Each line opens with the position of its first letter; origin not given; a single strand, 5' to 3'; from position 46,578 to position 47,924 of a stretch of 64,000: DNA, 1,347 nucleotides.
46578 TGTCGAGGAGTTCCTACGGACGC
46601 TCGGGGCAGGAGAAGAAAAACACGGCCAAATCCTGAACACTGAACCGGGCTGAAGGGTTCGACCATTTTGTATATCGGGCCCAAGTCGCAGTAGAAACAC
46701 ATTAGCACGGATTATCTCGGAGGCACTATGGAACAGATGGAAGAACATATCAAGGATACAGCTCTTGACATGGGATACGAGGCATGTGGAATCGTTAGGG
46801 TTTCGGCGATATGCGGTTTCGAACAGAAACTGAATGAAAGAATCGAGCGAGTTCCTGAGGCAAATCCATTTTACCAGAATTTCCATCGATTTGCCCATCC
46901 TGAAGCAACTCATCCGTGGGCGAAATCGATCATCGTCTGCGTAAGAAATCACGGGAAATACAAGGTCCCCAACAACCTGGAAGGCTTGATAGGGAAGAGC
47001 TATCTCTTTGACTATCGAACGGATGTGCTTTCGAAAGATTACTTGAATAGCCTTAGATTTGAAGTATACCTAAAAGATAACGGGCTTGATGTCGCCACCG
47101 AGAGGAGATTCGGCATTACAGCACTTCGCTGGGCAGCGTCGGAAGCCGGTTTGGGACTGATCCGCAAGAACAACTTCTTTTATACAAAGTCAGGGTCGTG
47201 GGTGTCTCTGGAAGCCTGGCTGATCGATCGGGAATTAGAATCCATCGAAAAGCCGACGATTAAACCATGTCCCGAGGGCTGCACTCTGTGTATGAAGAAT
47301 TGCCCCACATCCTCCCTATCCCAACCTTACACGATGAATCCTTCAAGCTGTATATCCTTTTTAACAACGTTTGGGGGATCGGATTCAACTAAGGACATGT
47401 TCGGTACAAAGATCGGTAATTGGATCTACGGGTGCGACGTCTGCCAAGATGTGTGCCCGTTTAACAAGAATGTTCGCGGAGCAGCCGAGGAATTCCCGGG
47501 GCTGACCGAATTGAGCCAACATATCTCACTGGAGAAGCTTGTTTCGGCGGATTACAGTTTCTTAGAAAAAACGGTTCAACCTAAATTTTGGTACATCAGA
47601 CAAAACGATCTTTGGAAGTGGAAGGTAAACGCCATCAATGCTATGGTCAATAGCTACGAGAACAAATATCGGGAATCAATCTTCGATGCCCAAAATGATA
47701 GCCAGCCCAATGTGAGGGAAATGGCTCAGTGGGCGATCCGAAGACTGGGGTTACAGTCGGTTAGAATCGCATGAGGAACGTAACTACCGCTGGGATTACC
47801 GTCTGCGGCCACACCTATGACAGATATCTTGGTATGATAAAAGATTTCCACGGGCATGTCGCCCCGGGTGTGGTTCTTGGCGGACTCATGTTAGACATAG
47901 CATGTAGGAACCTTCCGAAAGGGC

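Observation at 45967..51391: HxlR / QueG-like / FwdE-like / cytoplasmic molybdopterin oxidoreductase / MobA gene cluster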

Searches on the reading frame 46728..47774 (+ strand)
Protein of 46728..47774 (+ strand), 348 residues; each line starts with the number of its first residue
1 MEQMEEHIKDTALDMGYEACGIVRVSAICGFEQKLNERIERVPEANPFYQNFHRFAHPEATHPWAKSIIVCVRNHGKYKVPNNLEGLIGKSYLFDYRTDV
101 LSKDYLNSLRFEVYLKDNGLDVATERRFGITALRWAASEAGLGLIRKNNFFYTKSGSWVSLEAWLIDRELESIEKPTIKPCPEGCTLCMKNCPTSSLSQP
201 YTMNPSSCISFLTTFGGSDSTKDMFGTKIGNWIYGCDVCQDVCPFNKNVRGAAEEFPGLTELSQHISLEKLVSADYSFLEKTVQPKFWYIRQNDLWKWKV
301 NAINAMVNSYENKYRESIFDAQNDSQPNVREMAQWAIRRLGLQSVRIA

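Call 3: search_protein_families(library=pfam, proteins=[window:46728-47774:+], max_evalue=0.01)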
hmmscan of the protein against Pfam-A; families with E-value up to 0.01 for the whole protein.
window:46728-47774:+ (348 aa): 4 families
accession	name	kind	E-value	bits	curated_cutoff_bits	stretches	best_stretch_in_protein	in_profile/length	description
PF13484.11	Fer4_16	-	1.7e-15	58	30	1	184-246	4-66/66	4Fe-4S double cluster binding domain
PF14697.11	Fer4_21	-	0.00097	19.7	35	0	234-247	42-55/59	4Fe-4S dicluster domain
PF13237.11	Fer4_10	-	0.004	17.5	25.5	0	235-249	11-23/53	4Fe-4S dicluster domain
PF00037.32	Fer4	-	0.0079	16.4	21.1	0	235-246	10-21/24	4Fe-4S binding domain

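Call 4: search_protein_families(library=ncbifam, proteins=[window:46728-47774:+], max_evalue=0.01)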
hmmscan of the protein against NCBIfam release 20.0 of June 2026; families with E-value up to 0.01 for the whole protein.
window:46728-47774:+ (348 aa): 3 families
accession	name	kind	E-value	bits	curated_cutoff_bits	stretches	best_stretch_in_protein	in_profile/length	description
TIGR00276.1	TIGR00276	equivalog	2.9e-38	131.7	200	1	8-339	1-336/337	tRNA epoxyqueuosine(34) reductase QueG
TIGR02486.1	RDH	subfamily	0.00032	20.7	160.35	1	183-248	208-281/314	reductive dehalogenase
TIGR02179.1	PorD_KorD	subfamily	0.0019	18.3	60.05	0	232-246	56-70/78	2-oxoacid:acceptor oxidoreductase, delta subunit, pyruvate/2-ketoisovalerate family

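Call 6: search_solved_structures(query=window:46728-47774:+, max_evalue=0.01, show_alignments=1)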
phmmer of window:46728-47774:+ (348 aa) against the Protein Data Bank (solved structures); distinct sequences matched with E-value up to 0.01: 2.
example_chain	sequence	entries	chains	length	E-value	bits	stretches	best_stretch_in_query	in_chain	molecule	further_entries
5d08_A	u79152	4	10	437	2.6e-21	79.4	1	99-341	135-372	Epoxyqueuosine reductase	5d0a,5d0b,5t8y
5d6s_A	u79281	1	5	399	1e-14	57.7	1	133-251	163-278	Epoxyqueuosine reductase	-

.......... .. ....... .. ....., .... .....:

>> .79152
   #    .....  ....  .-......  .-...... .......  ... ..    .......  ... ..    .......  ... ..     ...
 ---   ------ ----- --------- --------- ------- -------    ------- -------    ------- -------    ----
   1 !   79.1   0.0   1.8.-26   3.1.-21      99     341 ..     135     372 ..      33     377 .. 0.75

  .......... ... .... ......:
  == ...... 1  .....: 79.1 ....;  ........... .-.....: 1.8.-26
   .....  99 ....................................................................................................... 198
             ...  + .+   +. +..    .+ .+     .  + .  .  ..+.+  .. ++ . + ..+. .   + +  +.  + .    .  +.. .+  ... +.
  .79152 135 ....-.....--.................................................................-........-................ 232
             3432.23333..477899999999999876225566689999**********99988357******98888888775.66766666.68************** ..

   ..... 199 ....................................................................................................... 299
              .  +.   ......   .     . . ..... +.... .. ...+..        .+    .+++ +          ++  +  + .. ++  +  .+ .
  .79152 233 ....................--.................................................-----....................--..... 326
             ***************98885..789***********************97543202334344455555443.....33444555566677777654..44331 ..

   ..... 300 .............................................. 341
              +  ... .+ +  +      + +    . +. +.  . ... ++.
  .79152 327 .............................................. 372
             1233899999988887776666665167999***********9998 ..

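Call 22: find_homologous_proteins(query=window:46728-47774:+, max_evalue=0.00001)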
Query window:46728-47774:+ (348 aa): 795 proteins with E <= 0.00001 among 1889 candidates; the best 120 are listed.
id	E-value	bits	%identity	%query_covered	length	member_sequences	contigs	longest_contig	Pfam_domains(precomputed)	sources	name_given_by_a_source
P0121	3.9e-239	811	98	100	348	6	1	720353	PF13484.12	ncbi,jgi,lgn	ncbi:MAG: 4Fe-4S double cluster binding domain-containing protein [Dehalococcoidia bacterium]|jgi:ep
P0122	1.2e-208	710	85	99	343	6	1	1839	PF13484.12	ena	-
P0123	1.9e-199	680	81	99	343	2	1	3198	PF13484.12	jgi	jgi:epoxyqueuosine reductase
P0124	9.7e-190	648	80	97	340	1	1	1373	PF13484.12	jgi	jgi:epoxyqueuosine reductase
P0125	1.7e-183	628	76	99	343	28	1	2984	PF13484.12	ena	-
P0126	1.0e-178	612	76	97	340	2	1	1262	PF13484.12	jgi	jgi:epoxyqueuosine reductase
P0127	2.4e-177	607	74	98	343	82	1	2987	PF13484.12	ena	-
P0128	1.1e-175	602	73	99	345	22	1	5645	PF13484.12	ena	-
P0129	3.7e-171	587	73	98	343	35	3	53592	PF13484.12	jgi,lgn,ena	-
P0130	9.6e-156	536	63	98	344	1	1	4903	PF13484.12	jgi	jgi:epoxyqueuosine reductase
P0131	8.4e-155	533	65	98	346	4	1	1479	PF13484.12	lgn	-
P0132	5.7e-153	527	61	98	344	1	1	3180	PF13484.12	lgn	-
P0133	4.2e-152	524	62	98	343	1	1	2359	PF13484.12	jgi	-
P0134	1.8e-151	522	63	98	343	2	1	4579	PF13484.12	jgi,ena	-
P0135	2.6e-151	522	63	99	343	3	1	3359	PF13484.12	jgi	jgi:epoxyqueuosine reductase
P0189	4.7e-144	498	61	99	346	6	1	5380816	PF13484.12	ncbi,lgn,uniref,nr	ncbi:epoxyqueuosine reductase [Pelosinus fermentans]|uniref:4Fe-4S ferredoxin-type domain-containing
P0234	3.5e-138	479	57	99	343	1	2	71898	PF13484.12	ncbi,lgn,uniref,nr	ncbi:epoxyqueuosine reductase [Clostridium beijerinckii]|uniref:epoxyqueuosine reductase n=1 Tax=Clo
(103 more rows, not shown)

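Call 23: find_encoding_contigs(protein=P0129, flank=6000, max_places=3)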
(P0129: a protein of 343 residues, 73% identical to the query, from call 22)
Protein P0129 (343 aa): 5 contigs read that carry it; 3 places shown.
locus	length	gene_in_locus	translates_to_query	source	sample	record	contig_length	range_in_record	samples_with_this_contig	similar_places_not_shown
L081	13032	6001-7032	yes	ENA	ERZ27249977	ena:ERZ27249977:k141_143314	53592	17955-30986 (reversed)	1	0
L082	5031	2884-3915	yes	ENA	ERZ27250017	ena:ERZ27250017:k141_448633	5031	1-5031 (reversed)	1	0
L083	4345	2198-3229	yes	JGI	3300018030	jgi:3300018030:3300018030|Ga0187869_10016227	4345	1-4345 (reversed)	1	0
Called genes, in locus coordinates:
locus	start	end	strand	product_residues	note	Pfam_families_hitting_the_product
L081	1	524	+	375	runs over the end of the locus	PF02771:Acyl-CoA_dh_N, PF02770:Acyl-CoA_dh_M, PF00441:Acyl-CoA_dh_1, PF08028:Acyl-CoA_dh_2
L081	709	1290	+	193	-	PF00684:DnaJ_CXXCXGXG (faint)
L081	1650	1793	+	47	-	-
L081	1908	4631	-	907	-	PF13302:Acetyltransf_3, PF00583:Acetyltransf_1, PF02629:CoA_binding, PF13380:CoA_binding_2, PF19045:Ligase_CoA_2 (faint), PF13607:Succ_CoA_lig, PF13549:ATP-grasp_5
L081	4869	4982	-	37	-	-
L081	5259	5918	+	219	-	PF01638:HxlR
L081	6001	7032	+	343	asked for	PF13484:Fer4_16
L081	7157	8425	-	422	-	PF22694:CtpB_N-like (weak), PF00595:PDZ, PF13180:PDZ_2, PF14685:PDZ_Tricorn (weak), PF17820:PDZ_6, PF03572:Peptidase_S41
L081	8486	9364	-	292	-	PF00892:EamA, PF08627:CRT-like (weak), PF00892:EamA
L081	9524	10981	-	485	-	PF04015:DUF362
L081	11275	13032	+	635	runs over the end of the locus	PF00496:SBP_bac_5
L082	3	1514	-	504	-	?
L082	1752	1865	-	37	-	-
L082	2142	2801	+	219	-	PF01638:HxlR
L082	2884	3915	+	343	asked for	PF13484:Fer4_16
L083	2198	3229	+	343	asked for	PF13484:Fer4_16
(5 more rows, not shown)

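Call 24: find_encoding_contigs(protein=P0189, flank=6000, max_places=2)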
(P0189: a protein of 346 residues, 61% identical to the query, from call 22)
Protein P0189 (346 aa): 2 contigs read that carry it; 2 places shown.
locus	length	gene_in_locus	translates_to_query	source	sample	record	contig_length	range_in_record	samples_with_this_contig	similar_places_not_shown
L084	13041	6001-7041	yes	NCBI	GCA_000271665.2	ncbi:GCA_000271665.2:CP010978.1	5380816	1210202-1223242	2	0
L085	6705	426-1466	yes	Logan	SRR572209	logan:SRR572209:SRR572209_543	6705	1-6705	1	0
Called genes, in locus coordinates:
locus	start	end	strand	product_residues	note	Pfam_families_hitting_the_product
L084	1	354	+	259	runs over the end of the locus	PF01797:Y1_Tnp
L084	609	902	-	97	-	-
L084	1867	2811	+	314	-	PF00078:RVT_1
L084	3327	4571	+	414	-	PF00078:RVT_1, PF00680:RdRP_1 (weak), PF08388:GIIM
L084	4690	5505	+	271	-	PF01348:Intron_maturas2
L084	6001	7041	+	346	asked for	PF13484:Fer4_16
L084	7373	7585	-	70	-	-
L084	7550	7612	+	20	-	-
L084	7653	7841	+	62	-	PF00165:HTH_AraC, PF12833:HTH_18 (weak)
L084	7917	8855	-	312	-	PF01545:Cation_efflux, PF16916:ZT_dimer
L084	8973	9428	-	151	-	-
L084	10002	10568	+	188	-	PF12464:Mac, PF00132:Hexapep, PF14602:Hexapep_2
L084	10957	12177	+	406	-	PF00083:Sugar_tr, PF07690:MFS_1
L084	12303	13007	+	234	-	PF00392:GntR, PF07729:FCD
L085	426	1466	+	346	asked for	PF13484:Fer4_16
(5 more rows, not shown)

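Call 25: find_encoding_contigs(protein=P0234, flank=6000, max_places=2)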
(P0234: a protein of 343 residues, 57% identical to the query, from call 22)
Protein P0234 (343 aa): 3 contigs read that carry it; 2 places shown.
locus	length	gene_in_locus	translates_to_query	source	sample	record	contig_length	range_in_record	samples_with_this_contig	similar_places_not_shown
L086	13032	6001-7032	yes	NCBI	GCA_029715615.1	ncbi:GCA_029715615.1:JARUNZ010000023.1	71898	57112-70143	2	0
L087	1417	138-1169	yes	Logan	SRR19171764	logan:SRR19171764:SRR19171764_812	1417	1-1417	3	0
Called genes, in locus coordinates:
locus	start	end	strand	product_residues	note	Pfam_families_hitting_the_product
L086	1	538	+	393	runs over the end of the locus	PF01545:Cation_efflux, PF16916:ZT_dimer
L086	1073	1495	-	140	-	PF00376:MerR, PF13411:MerR_1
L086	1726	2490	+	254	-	PF00106:adh_short, PF08659:KR, PF23441:SDR (weak), PF13561:adh_short_C2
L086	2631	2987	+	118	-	-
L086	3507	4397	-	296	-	PF00126:HTH_1, PF03466:LysR_substrate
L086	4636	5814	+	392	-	PF00108:Thiolase_N, PF00109:ketoacyl-synt (faint), PF02803:Thiolase_C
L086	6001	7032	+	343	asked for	PF13484:Fer4_16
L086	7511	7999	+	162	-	PF12728:HTH_17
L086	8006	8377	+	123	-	PF13788:DUF4180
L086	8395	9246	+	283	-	PF03096:Ndr (weak), PF00561:Abhydrolase_1, PF12146:Hydrolase_4 (faint), PF12697:Abhydrolase_6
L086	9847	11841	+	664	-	PF02743:dCache_1, PF00015:MCPsignal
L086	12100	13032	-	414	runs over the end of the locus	-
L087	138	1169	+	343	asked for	PF13484:Fer4_16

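Call 31: search_protein_families(library=pfam, proteins=[L081:5259-5918:+], max_evalue=0.001)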
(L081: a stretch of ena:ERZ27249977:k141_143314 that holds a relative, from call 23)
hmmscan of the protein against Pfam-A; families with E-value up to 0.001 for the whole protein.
L081:5259-5918:+ (219 aa): 1 family
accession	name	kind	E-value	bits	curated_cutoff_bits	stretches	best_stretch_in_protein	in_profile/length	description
PF01638.23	HxlR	-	4.7e-23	81.3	20.8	1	17-102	1-87/91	HxlR-like helix-turn-helix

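Call 47: search_solved_structures(query=A3, max_evalue=0.001, show_alignments=2)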
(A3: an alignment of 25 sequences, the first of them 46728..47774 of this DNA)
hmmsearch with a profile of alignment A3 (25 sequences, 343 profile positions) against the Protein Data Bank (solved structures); distinct sequences matched with E-value up to 0.001: 2.
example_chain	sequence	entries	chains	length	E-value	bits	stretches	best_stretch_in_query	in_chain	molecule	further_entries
5d08_A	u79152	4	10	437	3.7e-21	79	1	112-339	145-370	Epoxyqueuosine reductase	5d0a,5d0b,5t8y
5d6s_A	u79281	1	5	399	2e-17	66.7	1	136-248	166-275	Epoxyqueuosine reductase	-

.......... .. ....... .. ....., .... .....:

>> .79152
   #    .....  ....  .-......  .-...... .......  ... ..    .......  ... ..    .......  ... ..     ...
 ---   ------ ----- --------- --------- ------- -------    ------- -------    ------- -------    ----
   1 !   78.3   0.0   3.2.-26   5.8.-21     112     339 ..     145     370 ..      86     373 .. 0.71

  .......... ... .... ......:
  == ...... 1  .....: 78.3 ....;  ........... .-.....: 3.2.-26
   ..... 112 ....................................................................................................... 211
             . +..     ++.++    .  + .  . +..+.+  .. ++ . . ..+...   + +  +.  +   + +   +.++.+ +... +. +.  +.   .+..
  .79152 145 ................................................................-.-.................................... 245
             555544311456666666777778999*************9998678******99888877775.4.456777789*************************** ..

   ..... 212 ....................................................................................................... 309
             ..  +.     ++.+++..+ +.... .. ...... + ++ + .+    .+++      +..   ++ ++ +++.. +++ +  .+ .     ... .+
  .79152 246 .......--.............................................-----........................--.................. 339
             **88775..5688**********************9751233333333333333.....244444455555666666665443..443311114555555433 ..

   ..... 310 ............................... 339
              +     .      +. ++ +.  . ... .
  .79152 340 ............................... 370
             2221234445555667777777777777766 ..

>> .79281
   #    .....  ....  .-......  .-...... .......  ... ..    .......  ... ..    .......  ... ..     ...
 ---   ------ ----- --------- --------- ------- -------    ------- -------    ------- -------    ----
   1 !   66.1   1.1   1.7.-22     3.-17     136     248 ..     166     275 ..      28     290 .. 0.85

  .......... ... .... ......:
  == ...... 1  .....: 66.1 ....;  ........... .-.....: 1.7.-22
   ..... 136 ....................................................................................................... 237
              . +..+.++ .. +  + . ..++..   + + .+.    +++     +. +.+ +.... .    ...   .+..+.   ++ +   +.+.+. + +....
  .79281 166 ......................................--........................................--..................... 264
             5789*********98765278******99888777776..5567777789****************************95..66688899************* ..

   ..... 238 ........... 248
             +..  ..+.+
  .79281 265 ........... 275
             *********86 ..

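Call 48: find_encoding_contigs(protein=P0123, flank=6000, max_places=2)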
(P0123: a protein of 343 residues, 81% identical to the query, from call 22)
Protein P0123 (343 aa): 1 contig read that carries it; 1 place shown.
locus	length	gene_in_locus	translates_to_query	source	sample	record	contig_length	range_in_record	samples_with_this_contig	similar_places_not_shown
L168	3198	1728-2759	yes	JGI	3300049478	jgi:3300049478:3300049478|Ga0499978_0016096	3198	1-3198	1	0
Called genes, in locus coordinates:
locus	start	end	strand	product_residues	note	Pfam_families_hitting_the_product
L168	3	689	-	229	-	?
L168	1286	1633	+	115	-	-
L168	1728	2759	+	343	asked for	PF13484:Fer4_16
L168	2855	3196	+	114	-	?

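Call 49: find_encoding_contigs(protein=P0128, flank=6000, max_places=2)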
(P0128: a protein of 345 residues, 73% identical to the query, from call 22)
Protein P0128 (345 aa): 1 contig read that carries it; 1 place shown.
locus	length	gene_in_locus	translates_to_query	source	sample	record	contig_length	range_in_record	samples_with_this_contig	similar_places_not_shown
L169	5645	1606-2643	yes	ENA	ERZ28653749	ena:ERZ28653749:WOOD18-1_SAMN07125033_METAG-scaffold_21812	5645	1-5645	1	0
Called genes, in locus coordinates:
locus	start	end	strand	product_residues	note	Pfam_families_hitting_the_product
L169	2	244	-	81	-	?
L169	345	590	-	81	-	-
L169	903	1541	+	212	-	PF01638:HxlR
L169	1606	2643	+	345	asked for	PF13484:Fer4_16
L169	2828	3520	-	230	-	PF00027:cNMP_binding, PF13545:HTH_Crp_2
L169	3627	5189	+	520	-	PF03063:Prismane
